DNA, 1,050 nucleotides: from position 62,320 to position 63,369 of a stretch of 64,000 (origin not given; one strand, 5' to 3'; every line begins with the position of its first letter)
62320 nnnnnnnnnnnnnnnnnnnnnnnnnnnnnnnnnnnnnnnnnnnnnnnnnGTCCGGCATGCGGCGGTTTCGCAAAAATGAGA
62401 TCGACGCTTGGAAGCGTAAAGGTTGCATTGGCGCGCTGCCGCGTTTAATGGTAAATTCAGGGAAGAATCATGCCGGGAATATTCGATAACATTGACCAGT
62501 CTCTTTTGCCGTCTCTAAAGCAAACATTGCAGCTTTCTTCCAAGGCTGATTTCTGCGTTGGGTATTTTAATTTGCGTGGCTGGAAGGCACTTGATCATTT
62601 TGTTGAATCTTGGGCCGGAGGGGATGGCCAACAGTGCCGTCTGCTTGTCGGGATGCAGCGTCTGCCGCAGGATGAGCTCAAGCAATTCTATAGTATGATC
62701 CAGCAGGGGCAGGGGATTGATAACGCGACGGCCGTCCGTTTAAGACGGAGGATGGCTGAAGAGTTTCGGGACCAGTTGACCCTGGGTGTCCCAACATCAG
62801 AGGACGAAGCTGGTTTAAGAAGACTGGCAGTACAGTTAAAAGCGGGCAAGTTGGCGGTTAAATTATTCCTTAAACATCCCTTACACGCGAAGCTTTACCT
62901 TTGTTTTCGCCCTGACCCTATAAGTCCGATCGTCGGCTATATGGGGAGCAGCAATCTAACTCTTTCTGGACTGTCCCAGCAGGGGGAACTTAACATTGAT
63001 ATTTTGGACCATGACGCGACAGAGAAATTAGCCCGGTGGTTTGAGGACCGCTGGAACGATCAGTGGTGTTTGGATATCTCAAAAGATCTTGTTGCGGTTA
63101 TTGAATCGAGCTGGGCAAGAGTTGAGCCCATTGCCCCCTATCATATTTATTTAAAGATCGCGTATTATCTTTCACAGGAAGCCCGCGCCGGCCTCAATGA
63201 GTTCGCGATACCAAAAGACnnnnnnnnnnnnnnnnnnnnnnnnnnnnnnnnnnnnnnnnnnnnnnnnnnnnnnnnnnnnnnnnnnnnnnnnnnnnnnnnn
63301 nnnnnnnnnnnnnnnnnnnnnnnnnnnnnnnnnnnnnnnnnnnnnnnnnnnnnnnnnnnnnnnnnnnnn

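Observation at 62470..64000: Unlisted open reading frame: PLD-nuclease / SNF2-helicase fusion running off the window edge, probably the first gene of a defence-type island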

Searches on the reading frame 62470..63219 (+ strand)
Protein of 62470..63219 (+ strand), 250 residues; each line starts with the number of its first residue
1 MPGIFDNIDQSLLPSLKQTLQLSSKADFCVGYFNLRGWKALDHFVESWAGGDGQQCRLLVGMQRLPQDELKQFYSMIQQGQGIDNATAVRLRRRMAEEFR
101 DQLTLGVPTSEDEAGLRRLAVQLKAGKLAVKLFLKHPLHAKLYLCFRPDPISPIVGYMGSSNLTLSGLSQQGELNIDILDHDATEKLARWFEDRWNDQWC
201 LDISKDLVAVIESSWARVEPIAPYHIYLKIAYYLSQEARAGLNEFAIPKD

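Call 82: search_protein_representatives(protein=window:62470-63219:+)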
Query: 250 residues. Proteins with E-value up to 0.001 (for the whole library): 2275; up to 1e-10: 1110; up to 1e-30: 302. The best 150 are listed.
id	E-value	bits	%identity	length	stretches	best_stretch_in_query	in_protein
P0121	4.1e-115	399.8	68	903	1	1-248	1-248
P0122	8.3e-114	395.6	66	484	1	1-250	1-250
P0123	1.9e-109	381.2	64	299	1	1-250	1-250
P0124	5.2e-109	379.8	63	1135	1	1-250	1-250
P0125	5.5e-102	356.8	63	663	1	1-250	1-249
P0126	3.2e-101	354.3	64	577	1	1-250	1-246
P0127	3.9e-100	350.8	67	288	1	1-218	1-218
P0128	1.5e-98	345.6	63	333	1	1-240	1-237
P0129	8.1e-92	323.5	57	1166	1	1-249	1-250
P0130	4.1e-91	321.2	59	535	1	1-249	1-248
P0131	1.6e-90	319.3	65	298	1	1-215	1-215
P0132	2.8e-88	311.9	64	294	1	1-210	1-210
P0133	4.7e-86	304.6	56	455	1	10-250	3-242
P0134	1.1e-85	303.5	53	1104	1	1-249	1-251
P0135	3.5e-85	301.8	67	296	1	1-197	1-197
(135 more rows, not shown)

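Call 102: predict_structure(alignment_id=A5)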
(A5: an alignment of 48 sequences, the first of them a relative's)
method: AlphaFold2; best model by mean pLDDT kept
length: 1135 residues; sequences in the alignment: 48
mean_pLDDT: 83.8   pTM: 0.76
mean pLDDT of the five models: 83.8, 82.8, 81.8, 80.1, 78.6
residues with pLDDT >= 90: 424; 70-90: 568; 50-70: 105; < 50: 38
segments of 3 or more residues with pLDDT < 50: 76-78, 621-629, 632-640, 642-646, 878-881, 1116-1118
pLDDT, mean of each block of 10 residues (from residue 1): 84 89 93 88 89 91 69 58 81 86 88 93 95 86 91 90 73 86 92 94 93 91 96 92 90 86 92 87 74 94 93 87 94 92 93 85 90 91 66 84 84 89 82 86 84 86 86 89 86 89 79 81 87 84 78 74 77 81 87 93 89 69 38 45 50 82 89 87 91 91 83 89 93 91 91 91 84 89 86 89 81 85 80 84 86 69 65 51 61 79 71 92 93 93 81 92 85 92 92 92 93 82 67 88 84 74 88 79 87 92 89 57 90 66
secondary structure, 60 per line:
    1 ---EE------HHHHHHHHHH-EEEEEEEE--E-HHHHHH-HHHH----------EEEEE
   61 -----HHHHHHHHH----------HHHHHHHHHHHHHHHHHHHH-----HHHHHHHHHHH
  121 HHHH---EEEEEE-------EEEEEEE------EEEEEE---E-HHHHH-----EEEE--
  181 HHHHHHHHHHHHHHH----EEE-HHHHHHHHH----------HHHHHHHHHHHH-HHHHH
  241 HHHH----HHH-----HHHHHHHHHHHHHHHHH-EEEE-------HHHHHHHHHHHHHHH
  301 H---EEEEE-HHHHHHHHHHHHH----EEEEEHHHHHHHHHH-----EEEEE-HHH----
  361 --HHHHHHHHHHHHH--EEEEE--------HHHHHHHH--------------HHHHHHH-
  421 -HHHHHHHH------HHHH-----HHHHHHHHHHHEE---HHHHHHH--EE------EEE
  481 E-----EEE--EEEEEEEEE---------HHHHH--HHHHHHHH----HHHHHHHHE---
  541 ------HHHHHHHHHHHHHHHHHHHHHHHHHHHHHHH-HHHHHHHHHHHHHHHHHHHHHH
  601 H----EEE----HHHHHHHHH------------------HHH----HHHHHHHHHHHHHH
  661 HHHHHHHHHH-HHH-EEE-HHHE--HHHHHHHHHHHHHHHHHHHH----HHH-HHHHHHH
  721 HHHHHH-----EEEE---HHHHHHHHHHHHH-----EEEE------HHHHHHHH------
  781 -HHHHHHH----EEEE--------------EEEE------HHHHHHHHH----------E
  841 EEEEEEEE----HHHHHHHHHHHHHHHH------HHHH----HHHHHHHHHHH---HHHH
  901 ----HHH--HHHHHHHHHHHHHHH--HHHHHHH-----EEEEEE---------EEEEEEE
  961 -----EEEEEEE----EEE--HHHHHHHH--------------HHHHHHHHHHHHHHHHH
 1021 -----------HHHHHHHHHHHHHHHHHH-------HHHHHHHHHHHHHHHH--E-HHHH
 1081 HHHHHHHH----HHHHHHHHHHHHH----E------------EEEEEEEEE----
elements in order (helices of 4 or more, strands of 3 or more residues): H12-21 E23-30 H35-40 H42-45 E56-60 H66-74 H85-104 H110-124 E128-133 E141-147 E154-159 H165-169 E175-178 H181-195 E200-202 H204-212 H223-234 H236-244 H257-273 E275-278 H286-301 E305-309 H311-323 E328-332 H333-342 E348-352 H363-375 E378-382 H391-398 H413-419 H422-429 H436-439 H445-455 H461-467 E478-481 E487-489 E492-500 H510-514 H517-524 H529-536 H547-577 H579-601 E606-608 H613-621 H647-670 E676-678 H686-705 H714-726 E732-735 H739-751 E757-760 H767-774 H782-788 E793-796 E811-814 H821-829 E840-848 H853-868 H875-878 H883-893 H897-900 H910-924 H927-933 E939-944 E954-960 E966-972 E977-979 H982-989 H1004-1020 H1032-1049 H1057-1072 H1077-1088 H1093-1105 E1123-1131

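Call 105: fold_search(model_id=the predicted structure, library=pdb)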
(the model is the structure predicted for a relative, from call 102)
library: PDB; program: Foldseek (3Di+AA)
matches with E <= 10: 1753; with E <= 0.001: 493
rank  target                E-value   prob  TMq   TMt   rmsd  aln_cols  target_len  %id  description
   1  9ca7_A                3.5e-17  1.00  0.26  0.39  35.0       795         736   15  Cryo-EM structure of human SRCAP-nucleosome complex in the fully-engaged state (composite structure) (released 2025-06-18)
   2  8so8                  1.2e-16  1.00  0.24  0.31  22.9      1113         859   13  Crystal structure of an N-terminally truncated variant of Escherichia coli RapA (released 2024-07-03)
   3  8spg                  2.1e-16  1.00  0.25  0.32  23.9      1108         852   13  Crystal structure of N-terminally truncated Escherichia coli RapA in complex with MgADP (released 2024-07-03)
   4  6bog_A                3.4e-16  1.00  0.23  0.26  26.6      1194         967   12  Crystal structure of RapA, a Swi2/Snf2 protein that recycles RNA polymerase during transcription (released 2017-12-13)
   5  9cab_A                1.0e-15  1.00  0.26  0.40  35.2       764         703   15  Cryo-EM structure of human SRCAP-nucleosome complex in the encounter state (composite structure) (released 2025-06-18)
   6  8x19_I                1.1e-15  1.00  0.30  0.38  25.9       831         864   12  Structure of nucleosome-bound SRCAP-C in the ADP-BeFx-bound state (released 2024-03-06)
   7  9n6h_K                2.1e-15  1.00  0.28  0.39  30.0       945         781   13  2.54 A S.cerevisiae Chd1[L886G/L889G/L891G]-nucleosome 1:1 complex (released 2025-06-11)
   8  9b1d_A                3.0e-15  1.00  0.27  0.41  31.1       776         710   14  Cryo-EM structure of native SWR1 bound to DNA (composite structure) (released 2024-10-09)
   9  8qyv_M                3.9e-15  1.00  0.28  0.42  36.6       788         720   14  SWR1-hexasome complex (released 2024-10-02)
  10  9gd3_W                6.7e-15  1.00  0.29  0.37  37.2      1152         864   12  Structure of a mononucleosome bound by one copy of Chd1 with the DBD on the exit-side DNA. (released 2024-09-18)
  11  8qz0_M                8.1e-15  1.00  0.28  0.39  35.4       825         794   14  SWR1-hexasome-dimer complex (released 2024-10-02)
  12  9b1e_A                9.9e-15  1.00  0.29  0.44  31.6       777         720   15  Cryo-EM structure of native SWR1 bound to nucleosome (composite structure) (released 2024-10-09)
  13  9hwg_b                1.1e-14  1.00  0.30  0.61   8.8       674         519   14  Structure of the transcribing Pol II-TCR-RECQL5 complex (released 2025-07-16)
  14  9bz0_b                1.8e-14  1.00  0.28  0.49  11.8       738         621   14  Structure of an STK19-containing TC-NER complex (released 2024-12-25)
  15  7tn2_W                2.2e-14  1.00  0.27  0.33  35.2      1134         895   12  Composite model of a Chd1-nucleosome complex in the nucleotide-free state derived from 2.3A and 2.7A Cryo-EM maps (released 2022-03-02)
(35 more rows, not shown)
